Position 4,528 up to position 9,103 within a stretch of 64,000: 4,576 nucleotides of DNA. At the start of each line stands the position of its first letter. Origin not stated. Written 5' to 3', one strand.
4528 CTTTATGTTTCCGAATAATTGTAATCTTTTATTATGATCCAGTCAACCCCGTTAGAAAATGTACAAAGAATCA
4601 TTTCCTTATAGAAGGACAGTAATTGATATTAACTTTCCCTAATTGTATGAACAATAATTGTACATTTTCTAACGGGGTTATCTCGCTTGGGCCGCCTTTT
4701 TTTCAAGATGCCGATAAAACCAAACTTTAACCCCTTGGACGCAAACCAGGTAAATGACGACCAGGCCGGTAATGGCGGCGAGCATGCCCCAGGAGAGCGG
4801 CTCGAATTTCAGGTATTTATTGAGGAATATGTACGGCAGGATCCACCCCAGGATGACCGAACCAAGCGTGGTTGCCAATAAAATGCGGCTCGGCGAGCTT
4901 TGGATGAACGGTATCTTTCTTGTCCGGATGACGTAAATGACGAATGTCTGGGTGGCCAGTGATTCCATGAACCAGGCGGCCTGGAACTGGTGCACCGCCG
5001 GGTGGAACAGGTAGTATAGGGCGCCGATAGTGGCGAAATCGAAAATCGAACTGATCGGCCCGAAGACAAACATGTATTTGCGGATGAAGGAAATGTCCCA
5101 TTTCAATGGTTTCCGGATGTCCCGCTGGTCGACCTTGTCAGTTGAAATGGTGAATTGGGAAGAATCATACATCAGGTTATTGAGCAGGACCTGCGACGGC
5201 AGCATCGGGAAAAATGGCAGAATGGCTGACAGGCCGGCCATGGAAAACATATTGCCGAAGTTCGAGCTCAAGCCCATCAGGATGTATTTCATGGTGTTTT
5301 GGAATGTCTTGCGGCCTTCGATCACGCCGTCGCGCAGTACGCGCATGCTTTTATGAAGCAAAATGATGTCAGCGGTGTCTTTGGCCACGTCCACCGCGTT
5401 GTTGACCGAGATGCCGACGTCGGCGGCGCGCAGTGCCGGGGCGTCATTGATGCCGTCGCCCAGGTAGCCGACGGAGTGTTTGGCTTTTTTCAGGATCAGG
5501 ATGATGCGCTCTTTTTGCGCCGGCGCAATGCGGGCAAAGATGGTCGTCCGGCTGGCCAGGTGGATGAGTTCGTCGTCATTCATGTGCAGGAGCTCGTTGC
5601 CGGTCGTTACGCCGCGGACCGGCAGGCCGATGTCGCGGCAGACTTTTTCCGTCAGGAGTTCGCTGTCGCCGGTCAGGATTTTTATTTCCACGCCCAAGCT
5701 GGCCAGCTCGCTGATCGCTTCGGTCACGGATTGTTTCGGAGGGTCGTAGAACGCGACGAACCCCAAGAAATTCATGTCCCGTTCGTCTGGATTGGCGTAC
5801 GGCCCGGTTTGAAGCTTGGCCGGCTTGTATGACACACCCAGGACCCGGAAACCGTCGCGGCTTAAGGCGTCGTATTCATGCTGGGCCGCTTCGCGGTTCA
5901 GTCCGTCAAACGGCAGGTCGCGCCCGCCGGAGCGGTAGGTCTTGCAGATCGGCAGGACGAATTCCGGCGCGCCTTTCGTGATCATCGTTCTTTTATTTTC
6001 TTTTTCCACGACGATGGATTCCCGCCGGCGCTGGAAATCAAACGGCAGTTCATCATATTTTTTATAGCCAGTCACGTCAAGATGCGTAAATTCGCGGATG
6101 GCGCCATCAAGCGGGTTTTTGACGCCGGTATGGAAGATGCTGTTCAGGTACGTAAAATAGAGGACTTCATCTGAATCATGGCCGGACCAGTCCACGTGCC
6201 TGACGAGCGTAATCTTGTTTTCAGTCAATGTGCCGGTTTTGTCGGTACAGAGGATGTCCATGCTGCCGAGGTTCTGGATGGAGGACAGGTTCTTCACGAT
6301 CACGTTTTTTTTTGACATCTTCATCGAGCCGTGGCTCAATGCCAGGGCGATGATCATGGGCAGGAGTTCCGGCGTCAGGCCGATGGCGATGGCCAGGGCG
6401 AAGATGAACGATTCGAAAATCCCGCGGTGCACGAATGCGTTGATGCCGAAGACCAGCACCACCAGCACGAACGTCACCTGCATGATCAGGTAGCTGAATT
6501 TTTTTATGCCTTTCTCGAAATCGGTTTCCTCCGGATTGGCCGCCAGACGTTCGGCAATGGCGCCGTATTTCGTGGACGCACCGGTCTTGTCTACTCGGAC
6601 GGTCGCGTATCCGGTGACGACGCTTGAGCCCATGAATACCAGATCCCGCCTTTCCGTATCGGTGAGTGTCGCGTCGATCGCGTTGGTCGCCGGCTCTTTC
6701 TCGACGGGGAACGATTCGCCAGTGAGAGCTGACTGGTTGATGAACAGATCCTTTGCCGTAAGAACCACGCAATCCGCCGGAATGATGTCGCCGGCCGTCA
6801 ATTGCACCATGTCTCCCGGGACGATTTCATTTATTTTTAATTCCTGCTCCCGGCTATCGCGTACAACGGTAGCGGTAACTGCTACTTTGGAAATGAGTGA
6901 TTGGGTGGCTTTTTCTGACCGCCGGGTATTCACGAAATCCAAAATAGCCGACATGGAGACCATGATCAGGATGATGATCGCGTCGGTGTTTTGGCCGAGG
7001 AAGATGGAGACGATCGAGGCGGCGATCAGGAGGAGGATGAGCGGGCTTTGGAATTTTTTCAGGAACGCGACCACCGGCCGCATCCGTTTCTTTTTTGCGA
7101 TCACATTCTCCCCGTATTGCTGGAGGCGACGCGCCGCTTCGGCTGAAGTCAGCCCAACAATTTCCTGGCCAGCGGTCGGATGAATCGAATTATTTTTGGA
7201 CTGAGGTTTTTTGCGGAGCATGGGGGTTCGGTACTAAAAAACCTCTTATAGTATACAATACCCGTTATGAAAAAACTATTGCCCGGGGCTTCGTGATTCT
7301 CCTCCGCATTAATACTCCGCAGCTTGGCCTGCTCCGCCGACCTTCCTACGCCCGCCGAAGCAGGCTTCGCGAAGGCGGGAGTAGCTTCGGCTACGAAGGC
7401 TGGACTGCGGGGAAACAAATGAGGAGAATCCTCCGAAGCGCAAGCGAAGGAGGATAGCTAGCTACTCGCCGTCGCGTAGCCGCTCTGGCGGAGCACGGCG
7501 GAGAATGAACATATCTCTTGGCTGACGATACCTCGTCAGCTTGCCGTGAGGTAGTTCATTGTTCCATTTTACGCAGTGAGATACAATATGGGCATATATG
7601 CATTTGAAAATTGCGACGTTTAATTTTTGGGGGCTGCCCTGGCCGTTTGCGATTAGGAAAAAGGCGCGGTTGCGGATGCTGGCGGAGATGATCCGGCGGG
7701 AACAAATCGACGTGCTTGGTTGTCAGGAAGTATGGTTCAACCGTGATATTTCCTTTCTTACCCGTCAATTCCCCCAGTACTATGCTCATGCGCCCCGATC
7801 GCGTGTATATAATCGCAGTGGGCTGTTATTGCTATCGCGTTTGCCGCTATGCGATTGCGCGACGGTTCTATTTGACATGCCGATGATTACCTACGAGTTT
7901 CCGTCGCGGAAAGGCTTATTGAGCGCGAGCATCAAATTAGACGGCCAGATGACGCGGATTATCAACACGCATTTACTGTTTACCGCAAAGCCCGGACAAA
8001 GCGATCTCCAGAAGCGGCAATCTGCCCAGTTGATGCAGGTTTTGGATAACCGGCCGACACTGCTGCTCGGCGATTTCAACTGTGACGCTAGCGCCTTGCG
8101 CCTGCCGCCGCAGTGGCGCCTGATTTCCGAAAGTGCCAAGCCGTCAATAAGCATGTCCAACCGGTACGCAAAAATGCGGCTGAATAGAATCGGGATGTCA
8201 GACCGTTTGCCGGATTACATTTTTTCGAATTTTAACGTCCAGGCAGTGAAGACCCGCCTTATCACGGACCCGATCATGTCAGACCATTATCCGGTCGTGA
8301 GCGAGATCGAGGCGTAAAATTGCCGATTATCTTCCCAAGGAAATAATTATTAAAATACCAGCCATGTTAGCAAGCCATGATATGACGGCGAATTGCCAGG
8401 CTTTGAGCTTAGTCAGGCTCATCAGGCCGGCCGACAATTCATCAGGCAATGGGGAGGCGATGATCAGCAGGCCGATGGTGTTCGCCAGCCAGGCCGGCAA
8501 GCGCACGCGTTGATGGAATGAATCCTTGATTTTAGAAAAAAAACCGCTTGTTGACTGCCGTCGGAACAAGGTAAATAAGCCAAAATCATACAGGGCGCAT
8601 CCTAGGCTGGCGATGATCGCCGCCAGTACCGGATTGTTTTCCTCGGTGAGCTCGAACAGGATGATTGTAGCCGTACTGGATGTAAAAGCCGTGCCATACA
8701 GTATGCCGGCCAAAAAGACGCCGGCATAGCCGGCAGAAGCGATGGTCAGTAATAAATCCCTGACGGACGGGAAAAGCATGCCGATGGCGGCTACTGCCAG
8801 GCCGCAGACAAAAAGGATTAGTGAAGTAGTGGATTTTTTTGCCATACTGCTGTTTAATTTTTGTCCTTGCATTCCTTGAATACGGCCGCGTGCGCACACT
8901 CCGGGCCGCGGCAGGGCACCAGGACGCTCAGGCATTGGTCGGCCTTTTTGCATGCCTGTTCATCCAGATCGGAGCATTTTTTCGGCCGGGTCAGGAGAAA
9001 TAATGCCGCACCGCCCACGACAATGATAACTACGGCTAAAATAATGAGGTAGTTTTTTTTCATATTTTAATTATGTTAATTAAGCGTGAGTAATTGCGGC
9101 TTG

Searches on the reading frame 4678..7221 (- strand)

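Call 42: search_protein_families(library=pfam, proteins=[window:4678-7221:-], max_evalue=0.001)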
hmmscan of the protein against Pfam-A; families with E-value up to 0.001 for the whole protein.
window:4678-7221:- (847 aa): 6 families
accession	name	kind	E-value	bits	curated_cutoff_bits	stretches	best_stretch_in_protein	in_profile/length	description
PF00122.25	E1-E2_ATPase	-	4.6e-47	160.3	28.1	1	114-305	4-181/181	E1-E2 ATPase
PF00689.26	Cation_ATPase_C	-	6.5e-21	75.3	27.3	1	671-833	2-174/175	Cation transporting ATPase, C-terminus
PF00690.31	Cation_ATPase_N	-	2.1e-14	53.4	20.4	1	23-72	20-69/69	Cation transporter/ATPase, N-terminus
PF00702.32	Hydrolase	-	1.1e-11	45.9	26.4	1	322-601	2-191/191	haloacid dehalogenase-like hydrolase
PF13246.12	Cation_ATPase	-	1.6e-07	31.7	21.7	1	386-429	46-91/91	Cation transport ATPase (P-type)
PF08282.18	Hydrolase_3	-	0.0005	20.3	20.9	0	582-623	204-245/255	haloacid dehalogenase-like hydrolase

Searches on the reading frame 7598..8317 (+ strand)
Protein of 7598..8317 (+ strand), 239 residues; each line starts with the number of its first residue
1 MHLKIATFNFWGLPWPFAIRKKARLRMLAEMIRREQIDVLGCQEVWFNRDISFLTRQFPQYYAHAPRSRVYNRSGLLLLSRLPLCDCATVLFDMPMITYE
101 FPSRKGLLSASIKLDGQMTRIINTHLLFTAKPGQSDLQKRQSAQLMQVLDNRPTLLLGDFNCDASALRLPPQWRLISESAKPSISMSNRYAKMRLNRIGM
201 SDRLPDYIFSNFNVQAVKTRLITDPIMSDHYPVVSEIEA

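Call 42: search_protein_families(library=pfam, proteins=[window:7598-8317:+], max_evalue=0.001)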
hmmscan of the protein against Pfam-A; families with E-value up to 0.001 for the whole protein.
window:7598-8317:+ (239 aa): 1 family
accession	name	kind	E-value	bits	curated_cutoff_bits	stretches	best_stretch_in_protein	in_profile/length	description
PF03372.29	Exo_endo_phos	-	2.5e-12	47.5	24.5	1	6-230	1-225/225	Endonuclease/Exonuclease/phosphatase family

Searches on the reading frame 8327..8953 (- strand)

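Call 10: search_protein_families(library=pfam, proteins=[window:8327-8953:-], max_evalue=0.01)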
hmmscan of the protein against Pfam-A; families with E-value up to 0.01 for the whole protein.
window:8327-8953:- (208 aa): 1 family
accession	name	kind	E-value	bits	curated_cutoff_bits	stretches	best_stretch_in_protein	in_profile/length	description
PF09335.16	VTT_dom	-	5.9e-05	24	33.9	1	94-207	8-121/123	VTT domain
